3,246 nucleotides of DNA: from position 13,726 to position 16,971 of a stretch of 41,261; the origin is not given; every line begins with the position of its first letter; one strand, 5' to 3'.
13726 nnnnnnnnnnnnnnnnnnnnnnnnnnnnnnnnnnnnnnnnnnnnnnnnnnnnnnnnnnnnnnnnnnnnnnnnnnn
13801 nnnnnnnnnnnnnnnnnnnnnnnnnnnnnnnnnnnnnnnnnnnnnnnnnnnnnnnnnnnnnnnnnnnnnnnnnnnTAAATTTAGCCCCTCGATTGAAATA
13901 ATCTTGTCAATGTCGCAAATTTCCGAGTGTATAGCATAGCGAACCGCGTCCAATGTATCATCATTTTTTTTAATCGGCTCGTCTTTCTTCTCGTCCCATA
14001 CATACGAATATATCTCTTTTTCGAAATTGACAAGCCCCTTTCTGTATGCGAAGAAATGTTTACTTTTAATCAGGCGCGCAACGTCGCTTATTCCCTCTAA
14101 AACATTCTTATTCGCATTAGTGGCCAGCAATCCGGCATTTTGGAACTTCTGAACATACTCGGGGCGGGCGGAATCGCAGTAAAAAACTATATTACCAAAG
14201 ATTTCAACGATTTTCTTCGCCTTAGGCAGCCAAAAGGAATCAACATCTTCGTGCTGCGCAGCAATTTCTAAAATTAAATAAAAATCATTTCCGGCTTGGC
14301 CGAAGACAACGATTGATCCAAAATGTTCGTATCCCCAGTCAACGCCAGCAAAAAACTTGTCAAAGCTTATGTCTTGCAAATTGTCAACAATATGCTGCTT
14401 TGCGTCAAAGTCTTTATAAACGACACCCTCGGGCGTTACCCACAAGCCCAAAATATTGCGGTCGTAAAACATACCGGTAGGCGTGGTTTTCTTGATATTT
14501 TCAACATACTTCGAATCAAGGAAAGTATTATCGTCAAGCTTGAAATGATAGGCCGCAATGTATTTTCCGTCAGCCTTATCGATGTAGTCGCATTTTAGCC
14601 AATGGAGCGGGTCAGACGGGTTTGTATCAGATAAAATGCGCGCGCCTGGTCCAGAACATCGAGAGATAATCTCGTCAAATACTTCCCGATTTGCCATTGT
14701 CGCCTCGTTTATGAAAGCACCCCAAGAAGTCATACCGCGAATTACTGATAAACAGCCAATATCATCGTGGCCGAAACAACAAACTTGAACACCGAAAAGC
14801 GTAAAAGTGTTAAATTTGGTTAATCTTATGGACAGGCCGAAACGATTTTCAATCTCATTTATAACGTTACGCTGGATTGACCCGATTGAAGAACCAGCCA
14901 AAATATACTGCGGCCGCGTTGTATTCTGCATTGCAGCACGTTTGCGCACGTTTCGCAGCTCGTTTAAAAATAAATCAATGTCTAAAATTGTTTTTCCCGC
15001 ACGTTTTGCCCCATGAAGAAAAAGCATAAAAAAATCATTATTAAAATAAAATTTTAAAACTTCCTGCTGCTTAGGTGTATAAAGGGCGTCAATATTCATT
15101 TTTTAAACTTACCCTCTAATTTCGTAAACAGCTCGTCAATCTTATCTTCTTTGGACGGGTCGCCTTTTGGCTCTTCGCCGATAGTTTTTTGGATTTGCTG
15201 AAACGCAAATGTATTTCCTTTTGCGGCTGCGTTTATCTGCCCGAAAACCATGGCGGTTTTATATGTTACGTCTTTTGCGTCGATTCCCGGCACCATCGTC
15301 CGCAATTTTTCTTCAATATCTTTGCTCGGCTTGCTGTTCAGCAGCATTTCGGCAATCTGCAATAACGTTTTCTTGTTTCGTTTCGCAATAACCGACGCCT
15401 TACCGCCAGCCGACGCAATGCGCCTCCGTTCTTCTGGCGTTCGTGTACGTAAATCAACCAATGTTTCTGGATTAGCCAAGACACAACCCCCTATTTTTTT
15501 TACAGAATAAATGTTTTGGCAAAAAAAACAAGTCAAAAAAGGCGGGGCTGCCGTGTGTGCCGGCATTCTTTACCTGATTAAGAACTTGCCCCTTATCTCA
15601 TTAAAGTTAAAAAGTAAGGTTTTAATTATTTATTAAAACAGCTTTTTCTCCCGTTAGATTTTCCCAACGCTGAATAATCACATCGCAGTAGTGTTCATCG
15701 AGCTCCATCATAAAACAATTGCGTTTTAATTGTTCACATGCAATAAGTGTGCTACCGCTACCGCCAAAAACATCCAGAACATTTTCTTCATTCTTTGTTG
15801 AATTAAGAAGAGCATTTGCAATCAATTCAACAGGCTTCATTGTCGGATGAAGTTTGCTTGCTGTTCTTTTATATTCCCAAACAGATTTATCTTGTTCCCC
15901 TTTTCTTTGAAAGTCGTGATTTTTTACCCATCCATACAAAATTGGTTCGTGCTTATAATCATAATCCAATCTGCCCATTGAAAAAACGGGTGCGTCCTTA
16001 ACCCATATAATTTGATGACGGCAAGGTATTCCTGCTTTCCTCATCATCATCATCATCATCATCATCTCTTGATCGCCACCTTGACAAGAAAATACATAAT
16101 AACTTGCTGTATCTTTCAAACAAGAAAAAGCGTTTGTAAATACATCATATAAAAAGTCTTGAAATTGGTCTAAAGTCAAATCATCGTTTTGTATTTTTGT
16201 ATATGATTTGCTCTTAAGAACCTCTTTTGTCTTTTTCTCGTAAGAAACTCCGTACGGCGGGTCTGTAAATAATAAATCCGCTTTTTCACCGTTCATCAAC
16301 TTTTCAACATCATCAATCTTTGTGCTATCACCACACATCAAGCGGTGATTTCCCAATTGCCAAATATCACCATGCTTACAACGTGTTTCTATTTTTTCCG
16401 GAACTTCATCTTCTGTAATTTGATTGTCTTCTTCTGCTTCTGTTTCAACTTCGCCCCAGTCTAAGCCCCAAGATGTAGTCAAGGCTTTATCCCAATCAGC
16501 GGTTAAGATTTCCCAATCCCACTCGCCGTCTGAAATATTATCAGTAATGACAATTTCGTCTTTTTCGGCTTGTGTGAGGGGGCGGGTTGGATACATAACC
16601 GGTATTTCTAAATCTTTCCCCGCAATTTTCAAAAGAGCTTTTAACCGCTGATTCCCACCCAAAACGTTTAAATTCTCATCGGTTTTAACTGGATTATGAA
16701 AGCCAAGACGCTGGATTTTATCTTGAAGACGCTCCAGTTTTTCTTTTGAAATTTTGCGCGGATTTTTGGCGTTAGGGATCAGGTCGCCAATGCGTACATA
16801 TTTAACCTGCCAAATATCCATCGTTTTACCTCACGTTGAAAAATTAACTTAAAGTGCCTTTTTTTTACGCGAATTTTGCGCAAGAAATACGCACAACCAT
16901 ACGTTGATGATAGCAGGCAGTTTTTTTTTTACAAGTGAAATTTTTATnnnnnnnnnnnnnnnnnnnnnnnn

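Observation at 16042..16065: (ATG)8 trinucleotide repeat encoding eight consecutive methionines inside a ParB-domain DNA methyltransferase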

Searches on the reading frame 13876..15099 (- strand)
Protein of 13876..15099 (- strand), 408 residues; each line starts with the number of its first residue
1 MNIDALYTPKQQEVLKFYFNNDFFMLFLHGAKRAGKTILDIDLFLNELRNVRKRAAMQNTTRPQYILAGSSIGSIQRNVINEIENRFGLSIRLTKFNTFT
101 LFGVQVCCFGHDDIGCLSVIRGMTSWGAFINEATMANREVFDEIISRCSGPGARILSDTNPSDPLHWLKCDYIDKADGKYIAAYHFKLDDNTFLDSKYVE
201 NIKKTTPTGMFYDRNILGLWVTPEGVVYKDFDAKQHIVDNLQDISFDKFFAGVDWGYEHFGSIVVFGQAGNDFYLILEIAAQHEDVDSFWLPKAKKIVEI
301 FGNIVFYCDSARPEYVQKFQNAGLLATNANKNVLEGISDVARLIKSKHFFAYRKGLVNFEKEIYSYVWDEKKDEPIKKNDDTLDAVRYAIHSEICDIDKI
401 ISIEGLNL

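Call 82: search_dna_similar(query=window:13876-15099:-, collection=phages, mode=protein, max_rows=10)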
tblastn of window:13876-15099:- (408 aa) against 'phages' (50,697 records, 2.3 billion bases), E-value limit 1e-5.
Records with a match: 524; places in all: 524; records where one place covers at least 80% of the query: 418.
Best place of each record, by identity: <60% 524.
By first word of the organism name: Streptococcus 146; Staphylococcus 76; Clostridium 47; Streptomyces 42; Lactobacillus 33; Microbacterium 30; Bacillus 24; Bacteriophage 23; Gordonia 11; Haloarcula 8; and 38 more.
By host as written in the record: - 57; Streptococcus thermophilus 53; Staphylococcus aureus 32; Clostridium sporogenes ATCC-15579 30; Microbacterium foliorum NRRL B-24224 20; Streptomyces sanglieri UNT16F27A 16; Streptomyces venezuelae ATCC 10712 11; Streptococcus thermophilus ST47795 10; and 183 more.
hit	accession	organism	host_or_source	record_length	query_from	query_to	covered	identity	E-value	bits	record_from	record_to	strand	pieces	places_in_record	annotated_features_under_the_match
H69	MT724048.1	Staphylococcus phage SAP3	Staphylococcus aureus D085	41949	3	392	96%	52.8%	1e-128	414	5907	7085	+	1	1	terminase large subunit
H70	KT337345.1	Streptococcus phage phiARI0285-1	Streptococcus pneumoniae 10B01328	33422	7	393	95%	53.0%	3e-125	404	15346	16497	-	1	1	terminase_6 domain protein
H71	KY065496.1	Streptococcus phage IPP60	Streptococcus pneumoniae 6A/2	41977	7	393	95%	53.0%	3e-125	404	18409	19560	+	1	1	terminase large subunit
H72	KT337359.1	Streptococcus phage phiARI0468b-3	Streptococcus pneumoniae 09B10874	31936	7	393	95%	53.0%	3e-125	404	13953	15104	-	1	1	terminase large subunit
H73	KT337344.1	Streptococcus phage phiARI0274b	Streptococcus pneumoniae 10B00619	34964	7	393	95%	53.0%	3e-125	404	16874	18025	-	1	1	terminase large subunit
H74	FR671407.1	Streptococcus phage 34117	Streptococcus pneumoniae, strain 34117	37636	7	393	95%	53.0%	3e-125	404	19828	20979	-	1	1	scaffold 2 | Phage terminase large subunit | HMMPfam hit to PF03237, Terminase_6, score 1.5e-56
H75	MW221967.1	Staphylococcus phage PMBT9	wash water of piglets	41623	3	392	96%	52.5%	1e-127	411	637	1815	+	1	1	terminase large subunit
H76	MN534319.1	Lactococcus phage proPhi6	Lactococcus lactis subsp. cremoris TIFN6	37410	3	405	99%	50.6%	5e-125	403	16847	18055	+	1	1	terminase large subunit | terminase small subunit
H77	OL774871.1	Streptococcus phage MissB1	Streptococcus mitis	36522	7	393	95%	52.7%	1e-124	402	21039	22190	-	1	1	terminase large subunit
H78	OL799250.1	Streptococcus phage MissF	Streptococcus mitis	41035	7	393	95%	52.7%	6e-124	400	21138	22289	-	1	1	terminase large subunit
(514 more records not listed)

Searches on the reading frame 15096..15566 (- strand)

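Call 68: search_protein_families(library=phrogs, proteins=[window:15096-15566:-], max_evalue=0.00001)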
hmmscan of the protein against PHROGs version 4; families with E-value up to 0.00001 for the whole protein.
window:15096-15566:- (156 aa): 1 family
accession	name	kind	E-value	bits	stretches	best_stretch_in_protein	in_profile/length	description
phrog_2412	-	unknown function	9.5e-20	72.2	1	31-139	2-106/150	-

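Call 83: search_protein_families(library=pfam, proteins=[window:15096-15566:-], max_evalue=0.001)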
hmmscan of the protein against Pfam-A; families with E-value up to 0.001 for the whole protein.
window:15096-15566:- (156 aa): 0 families

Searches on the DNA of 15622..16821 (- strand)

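Call 6: search_dna_similar(query=window:15622-16821:-, collection=phages, mode=distant, max_rows=30)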
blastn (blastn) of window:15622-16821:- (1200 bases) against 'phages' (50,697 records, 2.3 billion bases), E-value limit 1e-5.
Records with a match: 4; places in all: 4; records where one place covers at least 80% of the query: 0.
Best place of each record, by identity: 60-80% 4.
By first word of the organism name: Bacillus 2; Streptococcus 1; Monoglobales 1.
By host as written in the record: Bacillus thuringiensis VKM B-83 2; Streptococcus dysgalactiae ERR084991 1; Monoglobales 1.
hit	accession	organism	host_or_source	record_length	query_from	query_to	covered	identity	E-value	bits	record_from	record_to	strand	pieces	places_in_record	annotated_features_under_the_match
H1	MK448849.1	Streptococcus phage Javan128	Streptococcus dysgalactiae ERR084991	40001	450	599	13%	72.0%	4e-13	82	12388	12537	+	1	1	DNA modification methylase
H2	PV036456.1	Monoglobales phage CHVD 5762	Monoglobales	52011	448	585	12%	71.9%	9e-9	69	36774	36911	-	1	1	ParB-like partition protein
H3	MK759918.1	Bacillus phage vB_BtS_B83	Bacillus thuringiensis VKM B-83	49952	442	569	11%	71.1%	1e-7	65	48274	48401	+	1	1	DNA modification methylase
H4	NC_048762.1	Bacillus phage vB_BtS_B83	Bacillus thuringiensis VKM B-83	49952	442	569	11%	71.1%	1e-7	65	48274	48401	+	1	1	DNA methyltransferase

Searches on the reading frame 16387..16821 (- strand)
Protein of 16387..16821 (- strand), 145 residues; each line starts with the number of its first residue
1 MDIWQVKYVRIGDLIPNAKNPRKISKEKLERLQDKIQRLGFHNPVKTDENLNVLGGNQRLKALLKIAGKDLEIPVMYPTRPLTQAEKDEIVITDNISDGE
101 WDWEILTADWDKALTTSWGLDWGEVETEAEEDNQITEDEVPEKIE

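Call 8: search_protein_families(library=pfam, proteins=[window:16387-16821:-], max_evalue=10)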
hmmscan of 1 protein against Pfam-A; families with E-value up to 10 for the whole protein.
seq(145 aa): 1 family
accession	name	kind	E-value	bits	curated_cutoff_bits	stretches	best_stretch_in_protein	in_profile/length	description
PF02195.25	ParB_N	-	0.003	18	26.3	1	5-96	2-94/95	ParB N-terminal domain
